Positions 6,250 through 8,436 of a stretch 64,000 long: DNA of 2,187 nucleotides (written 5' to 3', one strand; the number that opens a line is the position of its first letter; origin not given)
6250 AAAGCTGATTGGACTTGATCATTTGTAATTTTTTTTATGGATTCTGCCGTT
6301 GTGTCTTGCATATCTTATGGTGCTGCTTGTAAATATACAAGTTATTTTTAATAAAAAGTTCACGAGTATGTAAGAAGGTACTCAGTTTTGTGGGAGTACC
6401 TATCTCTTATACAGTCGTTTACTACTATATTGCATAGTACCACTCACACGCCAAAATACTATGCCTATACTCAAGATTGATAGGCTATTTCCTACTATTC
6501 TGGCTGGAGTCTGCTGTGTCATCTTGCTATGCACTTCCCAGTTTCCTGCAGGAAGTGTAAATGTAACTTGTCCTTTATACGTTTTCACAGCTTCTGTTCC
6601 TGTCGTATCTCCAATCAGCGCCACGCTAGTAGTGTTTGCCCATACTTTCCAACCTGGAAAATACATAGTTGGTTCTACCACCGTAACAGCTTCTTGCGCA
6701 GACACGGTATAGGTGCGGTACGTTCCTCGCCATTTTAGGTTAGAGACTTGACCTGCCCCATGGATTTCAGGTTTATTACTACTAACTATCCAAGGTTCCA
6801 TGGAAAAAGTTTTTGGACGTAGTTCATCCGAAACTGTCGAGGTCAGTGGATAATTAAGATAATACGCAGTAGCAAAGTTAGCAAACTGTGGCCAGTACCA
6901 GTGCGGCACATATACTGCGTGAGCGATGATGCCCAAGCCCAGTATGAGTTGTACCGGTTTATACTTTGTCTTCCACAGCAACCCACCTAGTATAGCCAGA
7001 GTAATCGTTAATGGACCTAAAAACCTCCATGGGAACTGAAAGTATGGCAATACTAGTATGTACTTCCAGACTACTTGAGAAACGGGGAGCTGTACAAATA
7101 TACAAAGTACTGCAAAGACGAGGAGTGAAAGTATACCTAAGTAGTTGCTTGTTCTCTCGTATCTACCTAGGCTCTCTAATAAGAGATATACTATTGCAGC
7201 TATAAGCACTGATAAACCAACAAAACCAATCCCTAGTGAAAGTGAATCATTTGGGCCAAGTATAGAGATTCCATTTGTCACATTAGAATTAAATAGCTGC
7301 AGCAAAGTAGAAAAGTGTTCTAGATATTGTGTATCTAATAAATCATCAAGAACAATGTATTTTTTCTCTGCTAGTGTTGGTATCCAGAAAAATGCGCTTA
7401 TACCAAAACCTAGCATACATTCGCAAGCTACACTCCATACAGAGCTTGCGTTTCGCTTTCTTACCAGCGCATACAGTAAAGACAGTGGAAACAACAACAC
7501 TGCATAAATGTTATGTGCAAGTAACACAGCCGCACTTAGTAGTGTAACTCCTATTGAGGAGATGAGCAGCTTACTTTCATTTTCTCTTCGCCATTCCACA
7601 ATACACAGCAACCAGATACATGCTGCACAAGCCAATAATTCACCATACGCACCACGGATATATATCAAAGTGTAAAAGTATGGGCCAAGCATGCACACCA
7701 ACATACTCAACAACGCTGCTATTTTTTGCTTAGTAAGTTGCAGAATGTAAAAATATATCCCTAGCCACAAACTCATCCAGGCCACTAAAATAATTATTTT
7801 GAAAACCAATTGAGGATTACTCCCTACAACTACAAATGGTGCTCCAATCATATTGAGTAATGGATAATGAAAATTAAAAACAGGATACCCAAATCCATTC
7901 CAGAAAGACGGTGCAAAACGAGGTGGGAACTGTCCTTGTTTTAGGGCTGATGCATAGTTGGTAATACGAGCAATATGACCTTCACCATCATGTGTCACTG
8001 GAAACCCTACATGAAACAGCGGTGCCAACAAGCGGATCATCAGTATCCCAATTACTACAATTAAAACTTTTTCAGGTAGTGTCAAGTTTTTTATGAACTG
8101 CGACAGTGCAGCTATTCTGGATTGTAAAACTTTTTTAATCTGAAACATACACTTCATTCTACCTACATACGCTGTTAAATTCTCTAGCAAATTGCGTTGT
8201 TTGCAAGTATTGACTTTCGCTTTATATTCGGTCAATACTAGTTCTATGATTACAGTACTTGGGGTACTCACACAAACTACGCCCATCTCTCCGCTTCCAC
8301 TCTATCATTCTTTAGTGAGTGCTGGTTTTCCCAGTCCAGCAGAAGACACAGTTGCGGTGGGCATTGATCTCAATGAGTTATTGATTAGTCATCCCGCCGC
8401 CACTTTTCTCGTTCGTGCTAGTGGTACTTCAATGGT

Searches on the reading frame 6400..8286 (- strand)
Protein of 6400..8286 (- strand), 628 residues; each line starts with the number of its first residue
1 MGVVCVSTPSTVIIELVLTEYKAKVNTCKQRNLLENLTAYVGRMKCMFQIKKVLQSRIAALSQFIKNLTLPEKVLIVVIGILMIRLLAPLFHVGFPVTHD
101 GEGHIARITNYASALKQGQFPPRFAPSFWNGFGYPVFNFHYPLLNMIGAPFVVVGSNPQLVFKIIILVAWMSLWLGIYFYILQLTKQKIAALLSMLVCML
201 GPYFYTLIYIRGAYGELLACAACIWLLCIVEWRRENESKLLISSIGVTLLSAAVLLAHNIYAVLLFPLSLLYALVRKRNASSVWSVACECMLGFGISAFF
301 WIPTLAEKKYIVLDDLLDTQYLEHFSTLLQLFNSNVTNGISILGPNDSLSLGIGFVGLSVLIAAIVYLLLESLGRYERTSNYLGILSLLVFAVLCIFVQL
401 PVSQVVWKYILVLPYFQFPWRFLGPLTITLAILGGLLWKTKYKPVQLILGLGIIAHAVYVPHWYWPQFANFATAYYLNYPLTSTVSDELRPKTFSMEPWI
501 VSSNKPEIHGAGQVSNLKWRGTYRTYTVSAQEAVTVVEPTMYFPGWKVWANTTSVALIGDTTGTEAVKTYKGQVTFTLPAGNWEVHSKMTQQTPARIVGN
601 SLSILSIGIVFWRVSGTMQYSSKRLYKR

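Call 31: search_protein_families(library=pfam, proteins=[window:6400-8286:-], max_evalue=0.00001)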
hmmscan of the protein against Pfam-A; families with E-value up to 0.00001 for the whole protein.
window:6400-8286:- (628 aa): 1 family
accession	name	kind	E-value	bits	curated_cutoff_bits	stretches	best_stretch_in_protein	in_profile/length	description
PF10131.15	PTPS_related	-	6.5e-07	28.6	26.4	1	138-455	2-300/621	6-pyruvoyl-tetrahydropterin synthase related domain; membrane protein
